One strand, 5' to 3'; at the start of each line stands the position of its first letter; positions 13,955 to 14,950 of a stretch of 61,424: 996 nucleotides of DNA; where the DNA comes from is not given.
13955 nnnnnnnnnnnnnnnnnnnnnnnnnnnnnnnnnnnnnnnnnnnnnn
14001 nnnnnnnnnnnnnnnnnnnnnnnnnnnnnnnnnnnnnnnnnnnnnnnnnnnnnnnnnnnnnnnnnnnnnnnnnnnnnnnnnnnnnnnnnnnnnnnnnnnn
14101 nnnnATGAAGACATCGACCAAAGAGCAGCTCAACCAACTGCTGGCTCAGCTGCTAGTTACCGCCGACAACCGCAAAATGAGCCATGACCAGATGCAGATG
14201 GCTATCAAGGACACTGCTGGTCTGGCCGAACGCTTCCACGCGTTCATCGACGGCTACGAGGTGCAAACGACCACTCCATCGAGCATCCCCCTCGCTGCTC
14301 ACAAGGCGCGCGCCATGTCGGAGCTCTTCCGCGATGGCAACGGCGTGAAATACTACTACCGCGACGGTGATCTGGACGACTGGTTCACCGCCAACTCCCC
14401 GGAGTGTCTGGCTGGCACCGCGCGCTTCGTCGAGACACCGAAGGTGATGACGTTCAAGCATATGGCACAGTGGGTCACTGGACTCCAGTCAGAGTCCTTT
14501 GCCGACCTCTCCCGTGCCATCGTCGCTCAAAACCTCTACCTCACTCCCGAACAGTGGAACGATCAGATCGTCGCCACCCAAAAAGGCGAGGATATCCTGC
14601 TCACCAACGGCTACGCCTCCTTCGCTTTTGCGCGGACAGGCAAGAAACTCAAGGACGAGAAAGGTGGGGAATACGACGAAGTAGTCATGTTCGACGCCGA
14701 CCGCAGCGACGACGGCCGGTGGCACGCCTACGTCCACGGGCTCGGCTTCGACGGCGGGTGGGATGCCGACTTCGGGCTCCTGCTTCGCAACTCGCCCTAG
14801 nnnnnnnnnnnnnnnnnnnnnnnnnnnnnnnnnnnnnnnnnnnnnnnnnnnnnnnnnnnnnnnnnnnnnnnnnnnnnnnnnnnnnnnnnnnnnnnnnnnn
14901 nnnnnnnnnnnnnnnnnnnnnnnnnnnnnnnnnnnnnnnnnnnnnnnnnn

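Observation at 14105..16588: Diversity-generating retroelement with textbook adenine-specific TR-to-VR differences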

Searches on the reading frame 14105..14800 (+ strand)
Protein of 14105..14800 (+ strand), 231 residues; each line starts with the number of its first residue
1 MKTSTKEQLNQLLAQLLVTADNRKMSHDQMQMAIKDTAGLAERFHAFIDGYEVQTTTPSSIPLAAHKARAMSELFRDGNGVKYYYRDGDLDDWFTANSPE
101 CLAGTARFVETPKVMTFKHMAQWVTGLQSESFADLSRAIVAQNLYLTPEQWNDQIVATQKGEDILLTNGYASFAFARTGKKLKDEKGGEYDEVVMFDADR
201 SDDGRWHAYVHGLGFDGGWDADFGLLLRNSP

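Call 5: search_protein_families(library=pfam, proteins=[window:14105-14800:+], max_evalue=0.01)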
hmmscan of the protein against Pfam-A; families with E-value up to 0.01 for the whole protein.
window:14105-14800:+ (231 aa): 0 families

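Call 6: search_protein_families(library=ncbifam, proteins=[window:14105-14800:+], max_evalue=0.01)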
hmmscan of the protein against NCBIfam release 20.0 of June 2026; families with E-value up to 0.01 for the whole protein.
window:14105-14800:+ (231 aa): 0 families

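Call 9: search_solved_structures(query=window:14105-14800:+, max_evalue=10)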
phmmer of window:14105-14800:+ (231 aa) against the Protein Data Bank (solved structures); distinct sequences matched with E-value up to 10: 4.
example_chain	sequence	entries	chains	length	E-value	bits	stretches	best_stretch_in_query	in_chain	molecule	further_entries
7osv_A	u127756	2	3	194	0.0023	20.7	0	134-168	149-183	DeNovoTIM6-SB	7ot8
6z2i_A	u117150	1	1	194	0.007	19.1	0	134-168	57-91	de novo designed TIM barrel DeNovoTIM6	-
8r8o_A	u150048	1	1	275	0.058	16.1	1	145-206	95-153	HalluTIM3-1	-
1ek0_A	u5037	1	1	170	1.4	11.6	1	110-184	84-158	PROTEIN (GTP-BINDING PROTEIN YPT51)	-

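Call 10: find_homologous_proteins(query=window:14105-14800:+, max_evalue=0.001)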
Query window:14105-14800:+ (231 aa): 8 proteins with E <= 0.001 among 416 candidates.
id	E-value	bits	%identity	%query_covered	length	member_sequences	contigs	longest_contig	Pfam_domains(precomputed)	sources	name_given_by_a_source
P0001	9.1e-154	527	100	100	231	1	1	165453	-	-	-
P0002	2.9e-90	320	69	100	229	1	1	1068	-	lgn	-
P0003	3.8e-81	290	62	100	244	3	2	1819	-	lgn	-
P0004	4.8e-77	277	57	100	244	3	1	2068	-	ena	-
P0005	7.9e-76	273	74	74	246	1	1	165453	-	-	-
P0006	2.0e-73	265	70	77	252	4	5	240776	-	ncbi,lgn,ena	ncbi:MAG: hypothetical protein AAB447_03790 [Patescibacteria group bacterium]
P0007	4.1e-63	231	64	77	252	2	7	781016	-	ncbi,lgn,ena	ncbi:MAG: hypothetical protein AAB391_00045 [Patescibacteria group bacterium]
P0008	5.6e-59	217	56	86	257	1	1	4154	-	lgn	-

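Call 21: search_protein_representatives(protein=window:14105-14800:+)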
Query: 231 residues. Proteins with E-value up to 0.001 (for the whole library): 77; up to 1e-10: 16; up to 1e-30: 7. The best 77 are listed.
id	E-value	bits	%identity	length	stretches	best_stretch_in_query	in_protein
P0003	1.2e-81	289.9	66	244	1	1-231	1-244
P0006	6.3e-74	264.6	71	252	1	58-230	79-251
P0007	1.3e-63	230.9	64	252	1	55-231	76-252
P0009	8.8e-50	185.7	60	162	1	70-230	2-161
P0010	9.8e-45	169.2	53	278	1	60-230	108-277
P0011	1.7e-33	132.4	58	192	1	1-125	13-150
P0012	6.9e-32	127.1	46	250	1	59-230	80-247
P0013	7.2e-28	114.0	44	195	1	60-231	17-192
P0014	3.5e-19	85.6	38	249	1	60-229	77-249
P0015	2.2e-18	83.0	48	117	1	115-229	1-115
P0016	9.0e-16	74.4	34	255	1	30-229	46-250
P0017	1.2e-12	64.2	36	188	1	60-229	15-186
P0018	1.5e-12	63.9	35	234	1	66-224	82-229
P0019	2.3e-12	63.3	33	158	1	77-228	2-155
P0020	9.1e-12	61.3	66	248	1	1-57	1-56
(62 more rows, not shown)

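Call 24: predict_structure(alignment_id=A1)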
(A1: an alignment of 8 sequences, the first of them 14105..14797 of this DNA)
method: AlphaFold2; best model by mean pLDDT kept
length: 231 residues; sequences in the alignment: 8
mean_pLDDT: 49.2   pTM: 0.47
mean pLDDT of the five models: 49.2, 39.7, 37.1, 36.6, 34.9
residues with pLDDT >= 90: 3; 70-90: 36; 50-70: 48; < 50: 144
segments of 3 or more residues with pLDDT < 50: 1-11, 13-15, 17-113, 154-170, 204-206, 220-231
pLDDT, mean of each block of 10 residues (from residue 1): 42 47 43 44 42 27 28 32 33 33 34 61 78 84 63 48 39 62 85 64 52 61 32 29
secondary structure, 60 per line:
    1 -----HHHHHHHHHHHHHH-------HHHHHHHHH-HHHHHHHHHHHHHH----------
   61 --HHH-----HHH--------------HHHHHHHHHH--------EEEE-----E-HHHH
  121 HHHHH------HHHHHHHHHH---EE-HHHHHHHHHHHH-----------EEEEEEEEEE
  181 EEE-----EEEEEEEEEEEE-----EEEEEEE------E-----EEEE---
elements in order: H6-19 H27-35 H37-50 H88-97 E106-109 H117-125 H132-141 H148-159 E171-183 E189-200 E206-212 E225-228

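Call 26: search_protein_families(library=pfam, alignment_id=A2, max_evalue=0.01)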
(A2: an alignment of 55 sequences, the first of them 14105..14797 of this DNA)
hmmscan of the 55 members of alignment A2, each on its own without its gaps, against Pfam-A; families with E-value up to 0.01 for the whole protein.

A. member 1, window:14105-14797:+ (231 aa): 0 families

B. families by the number of members that match (of 55 scanned): 1 family
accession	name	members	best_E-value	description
PF06214.17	SLAM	1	0.004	Signaling lymphocytic activation molecule (SLAM) protein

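Call 27: find_encoding_contigs(protein=P0006, flank=8000, max_places=3)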
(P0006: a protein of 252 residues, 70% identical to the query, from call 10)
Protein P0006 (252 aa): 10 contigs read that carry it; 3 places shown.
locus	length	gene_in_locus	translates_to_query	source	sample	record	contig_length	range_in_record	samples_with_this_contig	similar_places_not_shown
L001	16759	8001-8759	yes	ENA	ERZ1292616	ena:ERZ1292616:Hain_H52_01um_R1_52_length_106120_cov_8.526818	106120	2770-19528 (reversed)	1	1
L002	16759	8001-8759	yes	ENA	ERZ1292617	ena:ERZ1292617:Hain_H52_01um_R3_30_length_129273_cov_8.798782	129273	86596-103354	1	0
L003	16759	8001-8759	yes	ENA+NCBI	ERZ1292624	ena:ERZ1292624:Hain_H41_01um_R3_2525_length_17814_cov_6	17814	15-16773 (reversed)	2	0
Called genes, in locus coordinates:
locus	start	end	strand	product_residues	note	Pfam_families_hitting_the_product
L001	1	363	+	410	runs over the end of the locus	PF14022:DUF4238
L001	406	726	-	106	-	PF13560:HTH_31 (weak), PF01381:HTH_3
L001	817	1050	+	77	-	-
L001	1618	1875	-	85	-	PF01479:S4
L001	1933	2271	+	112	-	-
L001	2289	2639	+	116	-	-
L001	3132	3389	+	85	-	PF02201:SWIB, PF26291:SWIB_eIF2D (weak)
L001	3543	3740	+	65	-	PF00313:CSD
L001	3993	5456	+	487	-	PF03193:RsgA_GTPase (faint), PF13476:AAA_23 (faint), PF00005:ABC_tran, PF00006:ATP-synt_ab (faint), PF02463:SMC_N (faint), PF13555:AAA_29 (faint), PF20720:nSTAND3 (faint), PF00005:ABC_tran, +4 more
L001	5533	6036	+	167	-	PF00293:NUDIX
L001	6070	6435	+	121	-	PF00903:Glyoxalase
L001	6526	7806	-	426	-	PF00070:Pyr_redox (faint), PF00890:FAD_binding_2, PF01262:AlaDh_PNT_C (weak), PF03486:HI0933_like, PF07992:Pyr_redox_2, PF12831:FAD_oxidored, PF13450:NAD_binding_8 (weak), PF22780:HI0933_like_1st, +4 more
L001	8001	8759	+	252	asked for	-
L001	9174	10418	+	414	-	PF00270:DEAD, PF04851:ResIII, PF00271:Helicase_C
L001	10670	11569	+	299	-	PF00800:PDT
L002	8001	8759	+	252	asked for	-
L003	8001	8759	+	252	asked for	-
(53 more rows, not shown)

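Call 30: find_related_loci(query=A1, collection=genome_contigs, flank=10000)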
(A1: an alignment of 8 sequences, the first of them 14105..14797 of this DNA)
Query A1 (231 aa) in genome_contigs; peptide patterns used: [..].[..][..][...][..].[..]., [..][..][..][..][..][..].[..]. (x = any residue, [..] = any of these).
71 stretches matched a pattern; 2 encode a relative of the query (tblastn E <= 1e-3); 2 distinct loci.
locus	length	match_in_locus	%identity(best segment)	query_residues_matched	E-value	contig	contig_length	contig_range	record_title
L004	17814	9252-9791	70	52-229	2e-81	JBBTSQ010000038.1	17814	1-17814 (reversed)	MAG: Patescibacteria group bacterium isolate H41-bin135_1 H41_bin135_1_000000000038, whole genome shotgun sequence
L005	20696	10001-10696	57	10-231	1e-80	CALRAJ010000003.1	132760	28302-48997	MAG: Candidatus Taylorbacteria bacterium isolate CH-Oct18-75 genome assembly, contig: CH-Oct18-C72, whole genome shotgun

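Call 34: predict_structure(alignment_id=A2)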
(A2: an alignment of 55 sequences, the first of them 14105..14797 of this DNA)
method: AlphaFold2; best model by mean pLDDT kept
length: 231 residues; sequences in the alignment: 55
mean_pLDDT: 86.8   pTM: 0.75
mean pLDDT of the five models: 86.8, 86.2, 85.1, 84.7, 83.6
residues with pLDDT >= 90: 165; 70-90: 8; 50-70: 49; < 50: 9
segments of 3 or more residues with pLDDT < 50: 1-4, 50-52
pLDDT, mean of each block of 10 residues (from residue 1): 57 66 60 66 58 55 97 96 96 96 96 95 97 98 98 98 94 98 98 98 97 94 92 65
secondary structure, 60 per line:
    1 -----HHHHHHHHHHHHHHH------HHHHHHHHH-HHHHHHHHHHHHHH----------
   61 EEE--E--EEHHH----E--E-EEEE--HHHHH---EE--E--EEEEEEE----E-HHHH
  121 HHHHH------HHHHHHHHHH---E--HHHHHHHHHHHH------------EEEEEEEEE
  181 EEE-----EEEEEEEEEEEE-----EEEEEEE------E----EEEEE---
elements in order: H6-20 H27-35 H37-50 E61-63 E83-86 H89-93 E104-110 H117-125 H132-141 H148-159 E172-183 E189-200 E206-212 E224-228

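Call 37: fold_search(model_id=the predicted structure, library=pdb)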
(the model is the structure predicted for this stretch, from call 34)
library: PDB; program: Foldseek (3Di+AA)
matches with E <= 10: 578; with E <= 0.001: 0
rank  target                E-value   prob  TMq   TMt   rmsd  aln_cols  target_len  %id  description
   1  3wbr_G                1.8e-01  0.23  0.24  0.37   7.9       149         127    9  Crystal structure of carbohydrate recognition domain of Blood Dendritic Cell Antigen-2 (BDCA2) lectin (crystal form-3) (released 2013-12-25)
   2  3eby                  3.4e-01  0.09  0.14  0.19  12.7        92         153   12  Crystal structure of the beta subunit of a putative aromatic-ring-hydroxylating dioxygenase (YP_001165631.1) from NOVOSP (released 2008-09-09)
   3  3bb9_F                4.4e-01  0.05  0.12  0.19  12.9       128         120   16  Crystal structure of a putative ketosteroid isomerase (sfri_1973) from shewanella frigidimarina ncimb 400 at 1.80 A re (released 2007-11-20)
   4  9w61_B                4.6e-01  0.04  0.10  0.07  18.9       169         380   12  Butyryl CoA dehydrogenase with FAD (released 2025-11-26)
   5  4xdv_E                5.2e-01  0.03  0.10  0.15  13.5       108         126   18  Crystal Structure of the L74F/M78V/I80V/L114F mutant of LEH complexed with cyclohexanediol (released 2015-07-15)
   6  3nja_C                5.6e-01  0.06  0.13  0.20  23.5       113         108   11  The crystal structure of the PAS domain of a GGDEF family protein from Chromobacterium violaceum ATCC 12472. (released 2010-08-18)
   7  3h51_A                5.6e-01  0.06  0.10  0.14  12.4        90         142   14  Crystal structure of Putative calcium/calmodulin dependent protein kinase II association domain (NP_636218.1) from XAN (released 2009-05-05)
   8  3bb9_A                5.6e-01  0.03  0.10  0.16  15.4       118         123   12  Crystal structure of a putative ketosteroid isomerase (sfri_1973) from shewanella frigidimarina ncimb 400 at 1.80 A re (released 2007-11-20)
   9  8v55_B                5.6e-01  0.03  0.15  0.10  19.1       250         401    8  Human mitochondrial DNA polymerase gamma bound to a replication fork in an open conformation (released 2024-07-10)
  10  5kp1_A                6.6e-01  0.03  0.11  0.16  12.7       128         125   11  Crystal Structure of Ketosteroid Isomerase from Pseudomonas putida (pKSI) bound to Equilenin; D40N, Y16(Cl-Y) (released 2016-09-07)
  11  1q15_D                7.1e-01  0.04  0.12  0.08  15.9       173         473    9  Carbapenam Synthetase (released 2003-11-04)
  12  1ypt_B                8.0e-01  0.05  0.14  0.12  13.1       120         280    8  CRYSTAL STRUCTURE OF YERSINIA PROTEIN TYROSINE PHOSPHATASE AT 2.5 ANGSTROMS AND THE COMPLEX WITH TUNGSTATE (released 1994-12-20)
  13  8in8_C                8.0e-01  0.04  0.12  0.07  15.1       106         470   16  Cryo-EM structure of the target ssDNA-bound SIR2-APAZ/Ago-gRNA quaternary complex (released 2023-07-05)
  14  3nja_A                8.4e-01  0.04  0.13  0.20  21.4       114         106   10  The crystal structure of the PAS domain of a GGDEF family protein from Chromobacterium violaceum ATCC 12472. (released 2010-08-18)
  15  2w3y_A                8.4e-01  0.04  0.14  0.13  11.8       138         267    6  Structure of the Evf virulence factor (released 2008-12-30)
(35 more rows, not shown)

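Call 38: search_solved_structures(query=A2, max_evalue=10)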
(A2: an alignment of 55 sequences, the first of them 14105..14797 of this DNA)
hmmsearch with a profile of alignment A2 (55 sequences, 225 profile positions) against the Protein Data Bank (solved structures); distinct sequences matched with E-value up to 10: 2.
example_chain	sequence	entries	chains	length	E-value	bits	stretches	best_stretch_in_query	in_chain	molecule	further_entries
4v7e_Cs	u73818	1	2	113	0.55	13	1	128-192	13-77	Acidic ribosomal protein P2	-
9fw5_A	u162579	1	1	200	2.4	10.9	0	135-164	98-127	Retroaldolase 17 (RAD17)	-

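Call 41: fold_search(model_id=the predicted structure, library=viral)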
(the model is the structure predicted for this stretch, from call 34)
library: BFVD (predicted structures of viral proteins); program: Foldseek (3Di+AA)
matches with E <= 10: 685; with E <= 0.001: 0
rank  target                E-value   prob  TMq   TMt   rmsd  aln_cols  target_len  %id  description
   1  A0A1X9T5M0            1.1e-01  0.30  0.19  0.09   8.6       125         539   10  C-type lectin protein [Ranid herpesvirus 3]
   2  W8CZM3                2.2e-01  0.06  0.13  0.16  20.0       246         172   10  Uncharacterized protein [Erwinia phage PhiEaH1]
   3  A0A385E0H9            2.7e-01  0.11  0.11  0.13   8.2        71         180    8  Uncharacterized protein [Gordonia phage Schmidt]
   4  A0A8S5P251            2.8e-01  0.08  0.14  0.19  11.6       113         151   12  Uncharacterized protein [Myoviridae sp. ctLnO19]
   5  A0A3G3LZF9            3.0e-01  0.09  0.13  0.20  10.6       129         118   13  Uncharacterized protein [Brevibacterium phage Cantare]
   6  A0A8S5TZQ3            3.2e-01  0.08  0.14  0.13  15.2       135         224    8  Large polyvalent protein-associated domain 3 [Myoviridae sp. cttph48]
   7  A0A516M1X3            3.4e-01  0.07  0.13  0.14  20.2       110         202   14  (no name in the UniProt tables at hand)
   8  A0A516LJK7            3.6e-01  0.10  0.11  0.19  10.7        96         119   11  (no name in the UniProt tables at hand)
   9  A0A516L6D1            3.6e-01  0.03  0.11  0.08  19.1       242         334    8  (no name in the UniProt tables at hand)
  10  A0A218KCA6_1          4.1e-01  0.06  0.13  0.04  15.7       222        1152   10  Putative tail tape measure protein [Bacillus phage PBC2]
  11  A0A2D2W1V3            4.6e-01  0.03  0.10  0.09  17.3       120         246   18  (no name in the UniProt tables at hand)
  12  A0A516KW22            4.9e-01  0.04  0.11  0.15  14.6       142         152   10  (no name in the UniProt tables at hand)
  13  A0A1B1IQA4            4.9e-01  0.03  0.10  0.06  25.8       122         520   11  (no name in the UniProt tables at hand)
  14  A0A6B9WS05            5.5e-01  0.06  0.13  0.25  11.0       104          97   12  Uncharacterized protein [Escherichia phage flopper]
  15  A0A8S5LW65            5.5e-01  0.06  0.07  0.13  11.1        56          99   12  SsDNA binding protein [Podoviridae sp. ctx9R1]
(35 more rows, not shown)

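Call 60: search_protein_families(library=padloc, proteins=[window:14105-14800:+], max_evalue=0.01)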
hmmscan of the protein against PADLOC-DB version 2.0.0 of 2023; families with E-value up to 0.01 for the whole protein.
window:14105-14800:+ (231 aa): 0 families

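Call 61: search_protein_families(library=phrogs, proteins=[window:14105-14800:+], max_evalue=0.01)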
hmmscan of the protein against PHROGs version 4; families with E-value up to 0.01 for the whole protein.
window:14105-14800:+ (231 aa): 0 families

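Call 68: list_cluster_members(proteins=[P0003, P0004, P0006, P0007, P0001, P0005, P0002, P0008])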
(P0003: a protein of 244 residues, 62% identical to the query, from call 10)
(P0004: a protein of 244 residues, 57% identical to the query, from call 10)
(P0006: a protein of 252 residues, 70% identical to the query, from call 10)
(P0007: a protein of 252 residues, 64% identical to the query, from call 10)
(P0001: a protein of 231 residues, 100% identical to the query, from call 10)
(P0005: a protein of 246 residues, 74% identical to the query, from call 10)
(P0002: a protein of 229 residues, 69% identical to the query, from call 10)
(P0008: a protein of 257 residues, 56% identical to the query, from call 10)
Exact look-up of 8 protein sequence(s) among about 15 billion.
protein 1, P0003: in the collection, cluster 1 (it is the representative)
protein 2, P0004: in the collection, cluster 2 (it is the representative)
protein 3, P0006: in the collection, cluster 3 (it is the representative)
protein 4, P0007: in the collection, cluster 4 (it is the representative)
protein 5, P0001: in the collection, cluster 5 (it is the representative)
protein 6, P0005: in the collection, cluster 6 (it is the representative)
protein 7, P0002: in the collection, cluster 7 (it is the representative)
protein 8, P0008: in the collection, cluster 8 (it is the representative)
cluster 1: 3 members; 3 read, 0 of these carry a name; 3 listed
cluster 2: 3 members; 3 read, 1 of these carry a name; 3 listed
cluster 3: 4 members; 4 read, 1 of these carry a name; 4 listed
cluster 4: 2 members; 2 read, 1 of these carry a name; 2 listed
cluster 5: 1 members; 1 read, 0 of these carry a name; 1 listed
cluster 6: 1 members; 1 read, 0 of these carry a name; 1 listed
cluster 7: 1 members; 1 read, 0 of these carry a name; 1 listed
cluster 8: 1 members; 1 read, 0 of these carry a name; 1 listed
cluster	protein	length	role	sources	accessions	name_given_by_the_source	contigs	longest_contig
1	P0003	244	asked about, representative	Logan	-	-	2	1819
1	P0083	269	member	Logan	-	-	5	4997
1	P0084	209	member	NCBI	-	-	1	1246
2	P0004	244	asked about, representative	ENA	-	-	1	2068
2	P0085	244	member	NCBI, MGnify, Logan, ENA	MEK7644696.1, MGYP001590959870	MAG: hypothetical protein AAB391_00015 [Patescibacteria group bacterium] | FL=1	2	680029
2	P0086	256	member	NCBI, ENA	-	-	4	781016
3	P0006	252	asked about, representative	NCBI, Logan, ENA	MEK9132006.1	MAG: hypothetical protein AAB447_03790 [Patescibacteria group bacterium]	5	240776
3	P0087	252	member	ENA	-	-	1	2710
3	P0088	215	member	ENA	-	-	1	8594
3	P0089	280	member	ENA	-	-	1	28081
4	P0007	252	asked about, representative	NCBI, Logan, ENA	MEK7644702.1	MAG: hypothetical protein AAB391_00045 [Patescibacteria group bacterium]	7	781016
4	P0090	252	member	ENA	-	-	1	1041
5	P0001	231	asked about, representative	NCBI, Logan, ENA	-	-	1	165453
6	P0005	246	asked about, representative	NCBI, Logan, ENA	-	-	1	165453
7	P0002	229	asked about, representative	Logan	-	-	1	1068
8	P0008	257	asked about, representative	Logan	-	-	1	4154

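Call 70: find_encoding_contigs(protein=P0007, flank=10000, max_places=2)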
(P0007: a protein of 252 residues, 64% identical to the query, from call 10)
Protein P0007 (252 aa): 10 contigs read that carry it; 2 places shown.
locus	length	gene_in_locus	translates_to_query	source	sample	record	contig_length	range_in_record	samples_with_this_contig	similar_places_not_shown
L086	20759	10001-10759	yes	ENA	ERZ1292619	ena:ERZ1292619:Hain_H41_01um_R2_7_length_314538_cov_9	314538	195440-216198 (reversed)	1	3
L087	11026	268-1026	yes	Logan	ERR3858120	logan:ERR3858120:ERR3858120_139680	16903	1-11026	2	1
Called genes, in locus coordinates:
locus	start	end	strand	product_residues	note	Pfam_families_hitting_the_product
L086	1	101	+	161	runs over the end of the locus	-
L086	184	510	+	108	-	PF00892:EamA (weak)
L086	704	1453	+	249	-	PF01409:tRNA-synt_2d, PF17759:tRNA_synthFbeta (weak)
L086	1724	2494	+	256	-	-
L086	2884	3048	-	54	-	-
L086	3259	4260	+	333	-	PF00078:RVT_1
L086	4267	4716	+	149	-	PF16798:DUF5069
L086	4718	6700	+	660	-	PF03483:B3_4, PF03484:B5, PF17759:tRNA_synthFbeta (weak), PF03147:FDX-ACB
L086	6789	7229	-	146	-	-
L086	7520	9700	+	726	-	PF02518:HATPase_c, PF00204:DNA_gyraseB, PF01751:Toprim, PF00986:DNA_gyraseB_C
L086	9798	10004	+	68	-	-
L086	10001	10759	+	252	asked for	-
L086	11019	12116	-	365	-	-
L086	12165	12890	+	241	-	PF04203:Sortase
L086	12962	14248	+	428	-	PF18911:PKD_4 (faint)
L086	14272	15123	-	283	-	-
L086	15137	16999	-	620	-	PF00587:tRNA-synt_2b, PF03129:HGTP_anticodon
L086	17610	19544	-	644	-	PF04542:Sigma70_r2, PF04539:Sigma70_r3, PF04545:Sigma70_r4, PF08299:Bac_DnaA_C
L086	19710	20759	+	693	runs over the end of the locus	PF00270:DEAD (weak), PF04851:ResIII, PF18766:SWI2_SNF2 (weak), PF00271:Helicase_C, PF14311:DUF4379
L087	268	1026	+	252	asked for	-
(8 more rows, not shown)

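Call 76: search_dna_similar(query=window:14105-14797:+, collection=phages, mode=protein, max_rows=10, max_evalue=0.01)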
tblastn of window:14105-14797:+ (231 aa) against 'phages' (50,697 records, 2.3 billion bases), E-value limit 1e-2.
No match.

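Call 95: search_protein_families(library=pfam, proteins=[L005:9468-10025:+], max_evalue=0.01)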
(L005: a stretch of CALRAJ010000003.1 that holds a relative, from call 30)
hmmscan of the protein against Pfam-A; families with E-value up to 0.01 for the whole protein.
L005:9468-10025:+ (185 aa): 0 families
